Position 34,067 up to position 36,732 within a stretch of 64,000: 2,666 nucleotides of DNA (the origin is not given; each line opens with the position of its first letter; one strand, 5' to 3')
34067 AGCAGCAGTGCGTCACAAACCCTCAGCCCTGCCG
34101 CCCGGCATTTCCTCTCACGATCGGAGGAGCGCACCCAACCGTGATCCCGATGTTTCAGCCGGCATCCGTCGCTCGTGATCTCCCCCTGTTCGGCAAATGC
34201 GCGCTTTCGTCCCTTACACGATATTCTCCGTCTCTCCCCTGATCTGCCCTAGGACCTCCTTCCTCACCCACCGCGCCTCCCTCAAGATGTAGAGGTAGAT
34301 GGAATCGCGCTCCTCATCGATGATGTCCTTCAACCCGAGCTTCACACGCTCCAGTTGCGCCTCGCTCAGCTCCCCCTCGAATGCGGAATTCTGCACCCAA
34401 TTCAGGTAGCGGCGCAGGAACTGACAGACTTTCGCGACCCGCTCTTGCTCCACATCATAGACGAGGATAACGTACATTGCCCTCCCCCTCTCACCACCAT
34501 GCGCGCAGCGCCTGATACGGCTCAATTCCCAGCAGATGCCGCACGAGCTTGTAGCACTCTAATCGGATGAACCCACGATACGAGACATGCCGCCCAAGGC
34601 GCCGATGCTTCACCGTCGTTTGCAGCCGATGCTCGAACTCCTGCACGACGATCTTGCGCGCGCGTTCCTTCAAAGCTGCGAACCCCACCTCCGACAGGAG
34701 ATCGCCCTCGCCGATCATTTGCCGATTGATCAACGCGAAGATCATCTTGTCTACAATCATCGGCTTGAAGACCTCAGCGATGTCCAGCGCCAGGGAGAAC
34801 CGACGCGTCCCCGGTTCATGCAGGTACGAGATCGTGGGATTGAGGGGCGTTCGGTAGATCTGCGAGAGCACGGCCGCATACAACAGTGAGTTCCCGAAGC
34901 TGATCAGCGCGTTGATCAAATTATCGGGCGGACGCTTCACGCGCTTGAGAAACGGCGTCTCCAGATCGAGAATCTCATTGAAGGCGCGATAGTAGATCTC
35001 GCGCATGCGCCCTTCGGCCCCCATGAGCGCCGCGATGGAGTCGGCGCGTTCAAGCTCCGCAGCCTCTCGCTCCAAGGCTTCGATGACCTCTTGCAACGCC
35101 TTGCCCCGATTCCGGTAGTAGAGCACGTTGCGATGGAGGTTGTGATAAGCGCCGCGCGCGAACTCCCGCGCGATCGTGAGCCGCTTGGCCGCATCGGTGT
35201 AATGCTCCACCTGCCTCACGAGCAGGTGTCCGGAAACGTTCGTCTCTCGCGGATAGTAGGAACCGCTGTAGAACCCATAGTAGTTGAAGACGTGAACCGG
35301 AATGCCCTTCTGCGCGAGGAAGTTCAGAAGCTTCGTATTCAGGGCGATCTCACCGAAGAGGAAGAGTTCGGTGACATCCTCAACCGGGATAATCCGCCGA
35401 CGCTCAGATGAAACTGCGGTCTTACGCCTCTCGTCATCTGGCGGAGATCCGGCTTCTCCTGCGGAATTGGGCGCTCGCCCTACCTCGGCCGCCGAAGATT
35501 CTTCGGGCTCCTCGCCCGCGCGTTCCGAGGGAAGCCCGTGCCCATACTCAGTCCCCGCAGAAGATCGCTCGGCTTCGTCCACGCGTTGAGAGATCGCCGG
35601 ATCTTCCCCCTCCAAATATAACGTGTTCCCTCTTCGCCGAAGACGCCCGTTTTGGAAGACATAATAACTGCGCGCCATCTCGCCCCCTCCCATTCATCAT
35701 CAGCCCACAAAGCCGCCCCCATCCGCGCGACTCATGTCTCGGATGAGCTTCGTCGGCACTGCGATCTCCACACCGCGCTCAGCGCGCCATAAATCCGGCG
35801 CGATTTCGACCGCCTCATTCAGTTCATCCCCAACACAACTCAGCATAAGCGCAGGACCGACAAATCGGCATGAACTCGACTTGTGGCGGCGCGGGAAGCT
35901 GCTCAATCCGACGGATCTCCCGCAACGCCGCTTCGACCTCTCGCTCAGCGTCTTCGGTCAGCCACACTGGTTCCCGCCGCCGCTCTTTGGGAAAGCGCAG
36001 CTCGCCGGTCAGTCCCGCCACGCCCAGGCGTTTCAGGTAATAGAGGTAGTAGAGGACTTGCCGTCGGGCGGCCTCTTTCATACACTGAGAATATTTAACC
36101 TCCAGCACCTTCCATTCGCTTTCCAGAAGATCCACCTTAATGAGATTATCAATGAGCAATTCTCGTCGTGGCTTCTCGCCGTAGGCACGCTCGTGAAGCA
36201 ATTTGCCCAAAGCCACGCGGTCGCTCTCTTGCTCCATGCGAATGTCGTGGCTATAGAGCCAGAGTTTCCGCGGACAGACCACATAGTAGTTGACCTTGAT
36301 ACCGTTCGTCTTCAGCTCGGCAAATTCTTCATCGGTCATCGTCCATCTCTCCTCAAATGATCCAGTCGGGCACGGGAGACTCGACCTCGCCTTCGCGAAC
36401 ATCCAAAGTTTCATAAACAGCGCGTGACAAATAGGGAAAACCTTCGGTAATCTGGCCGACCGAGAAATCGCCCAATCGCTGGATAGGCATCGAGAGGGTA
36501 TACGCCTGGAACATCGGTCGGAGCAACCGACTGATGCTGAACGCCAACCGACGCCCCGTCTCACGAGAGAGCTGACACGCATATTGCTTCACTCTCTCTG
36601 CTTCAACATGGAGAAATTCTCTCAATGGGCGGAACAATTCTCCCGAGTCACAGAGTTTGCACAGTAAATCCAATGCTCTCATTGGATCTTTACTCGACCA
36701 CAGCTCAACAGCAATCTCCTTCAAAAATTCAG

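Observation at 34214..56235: Type III-D effector cassette nested inside a type I-B operon, sharing one adaptation module and one array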

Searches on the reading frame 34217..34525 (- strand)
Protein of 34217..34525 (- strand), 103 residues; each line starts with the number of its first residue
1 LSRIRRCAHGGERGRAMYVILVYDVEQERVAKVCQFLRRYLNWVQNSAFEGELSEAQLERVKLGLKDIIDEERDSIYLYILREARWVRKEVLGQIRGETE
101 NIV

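Call 5: search_protein_families(library=padloc, proteins=[window:34217-34525:-], max_evalue=0.01)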
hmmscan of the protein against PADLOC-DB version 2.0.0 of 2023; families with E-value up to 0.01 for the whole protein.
window:34217-34525:- (103 aa): 19 families
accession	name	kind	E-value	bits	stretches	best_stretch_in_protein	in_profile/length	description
PDLC01749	Cas2b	-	3.5e-33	112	1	17-102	1-86/87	-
PDLC02076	Cas2b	-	3e-32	108.9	1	17-102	1-86/87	-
PDLC01443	Cas2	-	5.1e-28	95.4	1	17-102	1-85/86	"CAS-I,CAS-II,CAS-III,CAS-IV,CAS-V,CAS-VI; acquisition_2"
PDLC01338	Cas2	-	6e-27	92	1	19-94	1-74/76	"CAS-I,CAS-II,CAS-III,CAS-IV,CAS-V,CAS-VI; acquisition_2"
PDLC00936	Cas2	-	6.2e-22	75.9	1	19-93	1-80/83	Cas2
PDLC01649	Cas2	-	9.6e-22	75.1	1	17-85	1-69/70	"CAS-I,CAS-II,CAS-III,CAS-IV,CAS-V,CAS-VI; acquisition_2"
PDLC01251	Cas2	-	1.2e-15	55.5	1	17-91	1-75/84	"CAS-I,CAS-II,CAS-III,CAS-IV,CAS-V,CAS-VI; acquisition_2"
PDLC01748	Cas2_IIIa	-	6.4e-15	53.5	1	17-95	1-77/88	-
PDLC00935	Cas2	-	1.1e-14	52.6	1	17-98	1-87/96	CRISPR-associated endonuclease Cas2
PDLC02077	Cas2b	-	4.8e-14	50.6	1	17-95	1-81/96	-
PDLC02027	Cas2d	-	9.1e-13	46.5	1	17-94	1-79/89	-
PDLC01750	Cas2b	-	1.3e-12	46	1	17-94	1-77/86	-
PDLC01751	Cas2c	-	3.1e-12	44.8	1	17-90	1-79/95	-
PDLC01525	Cas2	-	3.3e-12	45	1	17-94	1-79/90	"CAS-I,CAS-II,CAS-III,CAS-IV,CAS-V,CAS-VI; acquisition_2"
PDLC01756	Cas2g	-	6.8e-11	40.1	1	19-93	6-83/96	-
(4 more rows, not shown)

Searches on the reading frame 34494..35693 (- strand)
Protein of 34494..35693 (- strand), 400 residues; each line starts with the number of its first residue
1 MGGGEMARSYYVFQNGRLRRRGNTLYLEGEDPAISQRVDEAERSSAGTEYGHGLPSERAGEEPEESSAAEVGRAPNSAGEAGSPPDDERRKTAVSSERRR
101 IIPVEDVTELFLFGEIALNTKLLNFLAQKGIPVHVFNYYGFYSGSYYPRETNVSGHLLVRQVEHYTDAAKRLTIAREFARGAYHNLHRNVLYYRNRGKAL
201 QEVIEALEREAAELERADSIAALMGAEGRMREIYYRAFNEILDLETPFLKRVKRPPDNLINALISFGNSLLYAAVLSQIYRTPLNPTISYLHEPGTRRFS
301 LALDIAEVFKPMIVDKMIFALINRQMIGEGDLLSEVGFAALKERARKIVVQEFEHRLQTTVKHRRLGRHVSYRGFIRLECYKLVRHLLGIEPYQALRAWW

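Call 5: search_protein_families(library=padloc, proteins=[window:34494-35693:-], max_evalue=0.01)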
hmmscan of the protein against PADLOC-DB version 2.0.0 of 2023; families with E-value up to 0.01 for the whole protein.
window:34494-35693:- (400 aa): 34 families (the best 25 are shown)
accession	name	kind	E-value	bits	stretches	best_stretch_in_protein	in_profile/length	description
PDLC02065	Cas1b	-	2e-137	456.1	2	96-400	26-329/329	-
PDLC01742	Cas1b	-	1.6e-134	446.5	1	96-400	25-326/326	-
PDLC01335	Cas1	-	1.7e-124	413.4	1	95-396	21-314/315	"CAS-I,CAS-II,CAS-III,CAS-IV,CAS-V,CAS-VI; acquisition_1"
PDLC00927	Cas1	-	9.9e-91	302.3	1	94-394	20-326/327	CRISPR-associated endonuclease Cas1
PDLC00928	Cas1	-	3.7e-88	293.5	1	97-389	25-315/315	Cas1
PDLC01248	Cas1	-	1.3e-87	291.9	1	94-389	19-289/289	"CAS-I,CAS-II,CAS-III,CAS-IV,CAS-V,CAS-VI; acquisition_1"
PDLC01449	Cas1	-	1.5e-86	288.2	1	93-389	21-282/285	"CAS-I,CAS-II,CAS-III,CAS-IV,CAS-V,CAS-VI; acquisition_1"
PDLC01608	Cas1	-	2.7e-82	274.4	1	94-354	19-275/276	"CAS-I,CAS-II,CAS-III,CAS-IV,CAS-V,CAS-VI; acquisition_1"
PDLC01249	Cas1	-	1.3e-67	226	1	96-329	21-243/246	"CAS-I,CAS-II,CAS-III,CAS-IV,CAS-V,CAS-VI; acquisition_1"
PDLC02025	Cas1d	-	2e-57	193.1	1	88-396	18-313/316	-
PDLC01747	Cas1g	-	2.2e-49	166.4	1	54-391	177-514/523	-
PDLC01743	Cas1c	-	8e-49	164.6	1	96-389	30-326/337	-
PDLC00923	Cas1c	-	9.6e-49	164.5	1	92-389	24-330/340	"CRISPR-associated endonuclease Cas1, subtype I-C/DVULG"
PDLC01334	Cas1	-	1.1e-48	164.3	1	93-389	24-327/336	"CAS-I,CAS-II,CAS-III,CAS-IV,CAS-V,CAS-VI; acquisition_1"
PDLC02067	Cas1b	-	1.7e-43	147.3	1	96-383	224-516/533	-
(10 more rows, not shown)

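Call 8: search_protein_families(library=pfam, proteins=[window:34494-35693:-], max_evalue=0.01)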
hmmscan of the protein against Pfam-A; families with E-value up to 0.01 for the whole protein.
window:34494-35693:- (400 aa): 1 family
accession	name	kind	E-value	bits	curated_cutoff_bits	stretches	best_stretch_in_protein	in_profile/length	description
PF01867.21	Cas_Cas1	-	1.3e-83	280.9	22.3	1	94-354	21-282/283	CRISPR associated protein Cas1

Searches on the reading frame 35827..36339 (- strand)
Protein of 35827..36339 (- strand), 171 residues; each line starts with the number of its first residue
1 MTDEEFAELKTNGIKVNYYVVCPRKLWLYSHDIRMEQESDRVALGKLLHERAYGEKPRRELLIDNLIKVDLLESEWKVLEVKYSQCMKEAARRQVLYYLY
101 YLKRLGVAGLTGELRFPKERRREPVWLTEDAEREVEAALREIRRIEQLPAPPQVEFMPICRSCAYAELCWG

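Call 46: search_protein_families(library=pfam, proteins=[window:35827-36339:-], max_evalue=0.001)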
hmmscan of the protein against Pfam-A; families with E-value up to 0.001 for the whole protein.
window:35827-36339:- (171 aa): 2 families
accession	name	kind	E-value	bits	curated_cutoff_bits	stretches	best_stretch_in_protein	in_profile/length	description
PF01930.23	Cas_Cas4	-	6.2e-52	176.3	22.7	1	12-170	1-159/160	Domain of unknown function DUF83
PF12705.13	PDDEXK_1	-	3.8e-07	30.8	22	1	69-169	128-246/247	PD-(D/E)XK nuclease superfamily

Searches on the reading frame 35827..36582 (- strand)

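Call 5: search_protein_families(library=padloc, proteins=[window:35827-36582:-], max_evalue=0.01)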
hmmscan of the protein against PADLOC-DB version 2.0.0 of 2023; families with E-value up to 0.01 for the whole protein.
window:35827-36582:- (252 aa): 14 families
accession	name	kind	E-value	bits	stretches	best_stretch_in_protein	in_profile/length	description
PDLC01771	Cas4b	-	7.6e-55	183.5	1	91-251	3-159/162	-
PDLC02086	Cas4b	-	2.1e-50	168.9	1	92-251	3-160/161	-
PDLC01611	Cas4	-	2e-49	165.9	1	93-251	1-157/158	"CAS-I,CAS-II,CAS-III,CAS-IV,CAS-V,CAS-VI; acquisition_associated"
PDLC01447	Cas4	-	7.2e-36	122.1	1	91-251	4-158/161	"CAS-I,CAS-II,CAS-III,CAS-IV,CAS-V,CAS-VI; acquisition_associated"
PDLC01772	Cas4b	-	1.9e-29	101.2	1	93-252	7-163/164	-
PDLC00943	Cas4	-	1e-21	75.7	1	94-251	3-179/180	CRISPR-associated protein Cas4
PDLC01250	Cas4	-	2.7e-21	74.6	1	93-251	2-168/168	"CAS-I,CAS-II,CAS-III,CAS-IV,CAS-V,CAS-VI; acquisition_associated"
PDLC00944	Cas4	-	1.8e-20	71.9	1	93-251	2-177/177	Cas4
PDLC02036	Cas4d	-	6.2e-12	44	1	86-250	15-178/181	-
PDLC01747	Cas1g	-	3.4e-10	37.1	1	97-250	6-176/523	-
PDLC01773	Cas4c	-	2.5e-08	31.6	1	192-250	136-193/229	-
PDLC02034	Cas4d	-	5.2e-08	30.8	1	96-250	10-180/192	-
PDLC02035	Cas4d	-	8.3e-05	20.1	1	96-250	10-174/196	-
PDLC02085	Cas4a2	-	0.00019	19.9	1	147-250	62-161/166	-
